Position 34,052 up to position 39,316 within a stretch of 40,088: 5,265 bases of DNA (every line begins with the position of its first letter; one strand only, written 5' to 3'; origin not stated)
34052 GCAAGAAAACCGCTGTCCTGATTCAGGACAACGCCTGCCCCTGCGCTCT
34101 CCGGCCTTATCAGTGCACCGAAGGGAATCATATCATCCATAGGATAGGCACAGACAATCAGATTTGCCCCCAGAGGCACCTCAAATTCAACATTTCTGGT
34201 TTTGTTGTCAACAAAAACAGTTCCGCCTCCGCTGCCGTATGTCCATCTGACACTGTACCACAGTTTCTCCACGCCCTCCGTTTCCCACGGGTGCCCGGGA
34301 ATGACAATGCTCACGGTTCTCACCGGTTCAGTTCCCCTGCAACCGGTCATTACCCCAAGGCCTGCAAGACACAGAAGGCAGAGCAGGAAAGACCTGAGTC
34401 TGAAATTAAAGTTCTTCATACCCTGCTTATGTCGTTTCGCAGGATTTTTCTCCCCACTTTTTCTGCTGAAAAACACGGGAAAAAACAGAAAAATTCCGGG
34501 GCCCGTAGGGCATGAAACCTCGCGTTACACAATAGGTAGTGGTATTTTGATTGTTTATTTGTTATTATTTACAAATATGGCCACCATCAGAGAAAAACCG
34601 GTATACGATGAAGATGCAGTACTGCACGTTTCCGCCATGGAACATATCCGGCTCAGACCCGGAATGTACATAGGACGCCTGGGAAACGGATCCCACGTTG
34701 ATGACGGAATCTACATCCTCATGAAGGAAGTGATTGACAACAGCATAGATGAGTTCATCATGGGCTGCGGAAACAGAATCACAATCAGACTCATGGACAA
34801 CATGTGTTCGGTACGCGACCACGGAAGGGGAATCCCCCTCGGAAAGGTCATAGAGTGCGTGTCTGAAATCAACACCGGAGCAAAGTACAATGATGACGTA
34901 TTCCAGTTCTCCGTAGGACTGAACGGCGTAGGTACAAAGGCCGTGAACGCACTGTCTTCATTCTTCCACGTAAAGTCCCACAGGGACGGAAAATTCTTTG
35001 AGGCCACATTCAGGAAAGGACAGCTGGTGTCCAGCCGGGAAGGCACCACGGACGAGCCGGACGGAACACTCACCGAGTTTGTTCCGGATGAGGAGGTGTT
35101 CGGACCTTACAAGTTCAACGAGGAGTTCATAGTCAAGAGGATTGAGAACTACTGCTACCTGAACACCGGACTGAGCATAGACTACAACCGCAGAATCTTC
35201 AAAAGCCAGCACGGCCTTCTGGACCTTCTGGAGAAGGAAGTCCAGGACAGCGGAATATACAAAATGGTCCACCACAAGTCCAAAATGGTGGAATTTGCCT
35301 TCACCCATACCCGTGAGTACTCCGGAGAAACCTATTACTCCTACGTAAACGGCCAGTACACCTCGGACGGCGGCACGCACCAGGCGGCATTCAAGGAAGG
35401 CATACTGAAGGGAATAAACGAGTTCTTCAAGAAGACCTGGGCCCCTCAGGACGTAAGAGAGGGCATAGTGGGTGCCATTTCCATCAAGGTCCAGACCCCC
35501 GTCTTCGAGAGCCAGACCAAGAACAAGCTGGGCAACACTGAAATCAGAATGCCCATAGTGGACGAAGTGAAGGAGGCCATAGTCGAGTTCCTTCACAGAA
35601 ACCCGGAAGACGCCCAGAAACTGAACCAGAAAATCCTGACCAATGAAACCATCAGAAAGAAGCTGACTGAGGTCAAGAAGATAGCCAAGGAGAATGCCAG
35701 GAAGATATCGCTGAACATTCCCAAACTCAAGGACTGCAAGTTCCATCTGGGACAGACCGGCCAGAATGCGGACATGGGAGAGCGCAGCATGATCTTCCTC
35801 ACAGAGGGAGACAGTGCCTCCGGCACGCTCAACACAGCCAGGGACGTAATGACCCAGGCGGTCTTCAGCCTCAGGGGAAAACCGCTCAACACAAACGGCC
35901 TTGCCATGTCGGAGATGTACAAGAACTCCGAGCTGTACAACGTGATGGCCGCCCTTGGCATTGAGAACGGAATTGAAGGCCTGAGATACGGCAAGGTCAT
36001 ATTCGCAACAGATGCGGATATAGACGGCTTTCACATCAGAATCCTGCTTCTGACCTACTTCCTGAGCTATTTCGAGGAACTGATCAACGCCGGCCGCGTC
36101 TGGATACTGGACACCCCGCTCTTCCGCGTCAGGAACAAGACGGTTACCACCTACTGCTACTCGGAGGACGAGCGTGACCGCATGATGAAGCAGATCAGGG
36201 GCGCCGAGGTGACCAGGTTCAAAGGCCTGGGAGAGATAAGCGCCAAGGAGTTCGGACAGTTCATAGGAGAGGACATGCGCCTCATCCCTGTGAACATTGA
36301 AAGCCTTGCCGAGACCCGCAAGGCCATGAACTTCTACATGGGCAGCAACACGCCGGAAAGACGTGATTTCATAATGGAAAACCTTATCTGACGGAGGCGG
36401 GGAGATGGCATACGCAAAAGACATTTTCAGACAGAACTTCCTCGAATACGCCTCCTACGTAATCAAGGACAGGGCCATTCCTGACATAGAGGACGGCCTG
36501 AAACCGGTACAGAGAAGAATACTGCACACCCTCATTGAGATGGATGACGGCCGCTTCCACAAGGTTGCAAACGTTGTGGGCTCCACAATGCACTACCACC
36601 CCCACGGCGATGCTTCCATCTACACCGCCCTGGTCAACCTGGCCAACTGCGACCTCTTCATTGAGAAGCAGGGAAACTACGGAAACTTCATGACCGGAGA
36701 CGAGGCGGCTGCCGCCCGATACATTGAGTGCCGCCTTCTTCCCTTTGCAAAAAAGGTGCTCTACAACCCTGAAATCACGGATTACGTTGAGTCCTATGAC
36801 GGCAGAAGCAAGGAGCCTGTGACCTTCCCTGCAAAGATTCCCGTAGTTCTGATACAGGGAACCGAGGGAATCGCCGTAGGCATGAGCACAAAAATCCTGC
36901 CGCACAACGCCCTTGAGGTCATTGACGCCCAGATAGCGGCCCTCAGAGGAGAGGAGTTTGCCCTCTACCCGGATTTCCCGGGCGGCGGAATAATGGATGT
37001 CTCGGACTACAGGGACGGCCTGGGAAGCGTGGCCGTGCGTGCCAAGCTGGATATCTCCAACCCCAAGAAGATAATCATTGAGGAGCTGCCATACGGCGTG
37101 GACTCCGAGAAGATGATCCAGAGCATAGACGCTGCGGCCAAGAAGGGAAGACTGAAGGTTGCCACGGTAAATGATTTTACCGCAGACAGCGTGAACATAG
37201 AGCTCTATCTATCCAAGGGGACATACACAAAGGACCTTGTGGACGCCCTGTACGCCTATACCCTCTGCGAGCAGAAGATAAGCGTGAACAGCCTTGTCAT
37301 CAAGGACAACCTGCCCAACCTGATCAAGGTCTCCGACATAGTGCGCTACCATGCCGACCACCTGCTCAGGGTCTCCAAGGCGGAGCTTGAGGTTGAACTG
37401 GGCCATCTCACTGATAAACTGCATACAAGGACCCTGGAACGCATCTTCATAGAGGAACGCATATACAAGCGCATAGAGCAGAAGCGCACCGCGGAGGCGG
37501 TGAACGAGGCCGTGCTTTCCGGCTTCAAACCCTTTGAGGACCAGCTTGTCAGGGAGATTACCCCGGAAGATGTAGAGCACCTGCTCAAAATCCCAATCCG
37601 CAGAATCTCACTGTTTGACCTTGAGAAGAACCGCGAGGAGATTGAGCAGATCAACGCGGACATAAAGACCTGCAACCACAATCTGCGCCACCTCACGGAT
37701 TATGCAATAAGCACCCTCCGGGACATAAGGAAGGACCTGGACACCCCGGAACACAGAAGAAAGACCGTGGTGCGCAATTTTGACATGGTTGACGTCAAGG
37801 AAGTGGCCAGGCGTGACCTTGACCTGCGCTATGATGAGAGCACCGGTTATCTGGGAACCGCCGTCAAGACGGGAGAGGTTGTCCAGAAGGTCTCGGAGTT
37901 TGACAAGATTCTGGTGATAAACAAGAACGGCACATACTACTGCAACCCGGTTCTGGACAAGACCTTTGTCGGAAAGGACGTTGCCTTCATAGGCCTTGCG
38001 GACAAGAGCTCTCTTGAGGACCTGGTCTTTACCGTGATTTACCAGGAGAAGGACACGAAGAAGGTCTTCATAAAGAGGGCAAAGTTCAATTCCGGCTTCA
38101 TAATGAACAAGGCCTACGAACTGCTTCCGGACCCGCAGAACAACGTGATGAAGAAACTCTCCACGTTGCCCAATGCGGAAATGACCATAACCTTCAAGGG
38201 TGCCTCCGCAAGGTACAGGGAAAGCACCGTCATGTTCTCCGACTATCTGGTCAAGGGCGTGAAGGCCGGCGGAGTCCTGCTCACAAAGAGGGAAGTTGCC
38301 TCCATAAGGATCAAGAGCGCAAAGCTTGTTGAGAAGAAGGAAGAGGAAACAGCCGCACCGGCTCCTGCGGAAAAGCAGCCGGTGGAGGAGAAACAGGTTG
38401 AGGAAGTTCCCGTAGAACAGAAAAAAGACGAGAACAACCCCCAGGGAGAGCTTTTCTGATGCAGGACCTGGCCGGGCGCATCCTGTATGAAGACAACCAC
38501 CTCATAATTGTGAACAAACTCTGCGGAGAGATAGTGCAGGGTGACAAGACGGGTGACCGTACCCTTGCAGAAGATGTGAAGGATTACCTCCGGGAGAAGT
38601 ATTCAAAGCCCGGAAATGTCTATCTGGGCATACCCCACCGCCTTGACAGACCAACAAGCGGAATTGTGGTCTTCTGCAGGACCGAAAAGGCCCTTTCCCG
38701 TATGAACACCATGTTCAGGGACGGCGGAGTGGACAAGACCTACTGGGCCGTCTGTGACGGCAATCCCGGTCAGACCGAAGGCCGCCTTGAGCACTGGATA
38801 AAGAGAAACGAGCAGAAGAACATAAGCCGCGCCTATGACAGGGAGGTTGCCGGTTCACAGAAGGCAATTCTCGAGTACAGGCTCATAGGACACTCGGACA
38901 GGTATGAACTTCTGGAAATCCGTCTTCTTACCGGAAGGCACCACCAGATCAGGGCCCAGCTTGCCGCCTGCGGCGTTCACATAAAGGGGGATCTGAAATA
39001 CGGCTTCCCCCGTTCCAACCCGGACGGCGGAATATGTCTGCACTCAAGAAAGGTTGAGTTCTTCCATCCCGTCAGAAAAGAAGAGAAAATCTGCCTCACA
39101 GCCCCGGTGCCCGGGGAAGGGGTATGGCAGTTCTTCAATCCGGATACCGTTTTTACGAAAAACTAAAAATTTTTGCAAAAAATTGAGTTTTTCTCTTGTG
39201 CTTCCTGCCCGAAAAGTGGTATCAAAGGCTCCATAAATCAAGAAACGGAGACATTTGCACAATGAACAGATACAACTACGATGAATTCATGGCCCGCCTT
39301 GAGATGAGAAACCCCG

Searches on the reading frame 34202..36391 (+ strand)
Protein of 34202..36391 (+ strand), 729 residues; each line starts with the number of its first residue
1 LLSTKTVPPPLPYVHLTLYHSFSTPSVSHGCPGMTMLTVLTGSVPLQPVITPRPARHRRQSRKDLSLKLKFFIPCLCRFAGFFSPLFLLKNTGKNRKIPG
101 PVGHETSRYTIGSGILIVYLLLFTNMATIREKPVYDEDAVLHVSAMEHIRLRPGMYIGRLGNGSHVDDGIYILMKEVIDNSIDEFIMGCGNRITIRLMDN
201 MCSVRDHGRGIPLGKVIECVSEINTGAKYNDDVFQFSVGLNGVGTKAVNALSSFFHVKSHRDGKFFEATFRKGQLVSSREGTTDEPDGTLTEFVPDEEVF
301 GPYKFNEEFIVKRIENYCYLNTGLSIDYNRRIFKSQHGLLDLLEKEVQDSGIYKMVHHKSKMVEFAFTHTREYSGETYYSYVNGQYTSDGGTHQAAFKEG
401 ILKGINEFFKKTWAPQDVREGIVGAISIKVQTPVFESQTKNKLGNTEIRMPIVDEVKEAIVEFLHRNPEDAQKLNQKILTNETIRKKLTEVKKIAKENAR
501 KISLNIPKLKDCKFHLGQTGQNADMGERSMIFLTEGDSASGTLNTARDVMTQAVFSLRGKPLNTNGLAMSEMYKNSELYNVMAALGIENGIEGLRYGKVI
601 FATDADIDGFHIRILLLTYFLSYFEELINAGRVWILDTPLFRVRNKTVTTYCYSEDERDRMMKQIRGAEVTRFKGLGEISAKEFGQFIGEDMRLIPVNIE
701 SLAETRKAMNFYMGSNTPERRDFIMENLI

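Call 10: search_protein_families(library=pfam, proteins=[window:34202-36391:+], max_evalue=0.01)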
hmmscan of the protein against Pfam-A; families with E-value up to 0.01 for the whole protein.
window:34202-36391:+ (729 aa): 5 families
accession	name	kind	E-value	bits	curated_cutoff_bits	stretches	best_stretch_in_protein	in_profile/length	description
PF00204.31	DNA_gyraseB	-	4.3e-31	108.1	27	1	343-491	6-170/173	DNA gyrase B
PF01751.28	Toprim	-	5e-12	46.3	23.1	1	531-636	2-94/96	Toprim domain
PF00986.26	DNA_gyraseB_C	-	1.2e-07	32.2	29.8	1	667-725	3-63/63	DNA gyrase B subunit, carboxyl terminus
PF02518.31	HATPase_c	-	7.7e-06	26.8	26.4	1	168-257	4-93/111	Histidine kinase-, DNA gyrase B-, and HSP90-like ATPase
PF13589.12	HATPase_c_3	-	0.00067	20.1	25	1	175-277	8-110/137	Histidine kinase-, DNA gyrase B-, and HSP90-like ATPase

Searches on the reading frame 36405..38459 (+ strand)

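Call 8: search_protein_families(library=pfam, proteins=[window:36405-38459:+], max_evalue=0.00001)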
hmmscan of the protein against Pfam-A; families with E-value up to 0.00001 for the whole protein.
window:36405-38459:+ (684 aa): 1 family
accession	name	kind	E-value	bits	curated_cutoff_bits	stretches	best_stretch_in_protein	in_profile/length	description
PF00521.26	DNA_topoisoIV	-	3.6e-112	375.8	31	1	23-437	1-430/432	DNA gyrase/topoisomerase IV, subunit A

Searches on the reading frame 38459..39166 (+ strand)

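Call 8: search_protein_families(library=pfam, proteins=[window:38459-39166:+], max_evalue=0.00001)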
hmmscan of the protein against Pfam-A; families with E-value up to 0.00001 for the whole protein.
window:38459-39166:+ (235 aa): 1 family
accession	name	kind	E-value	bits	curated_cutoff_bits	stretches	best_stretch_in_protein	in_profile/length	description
PF00849.27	PseudoU_synth_2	-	2.3e-33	116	26.8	1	14-170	1-152/152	RNA pseudouridylate synthase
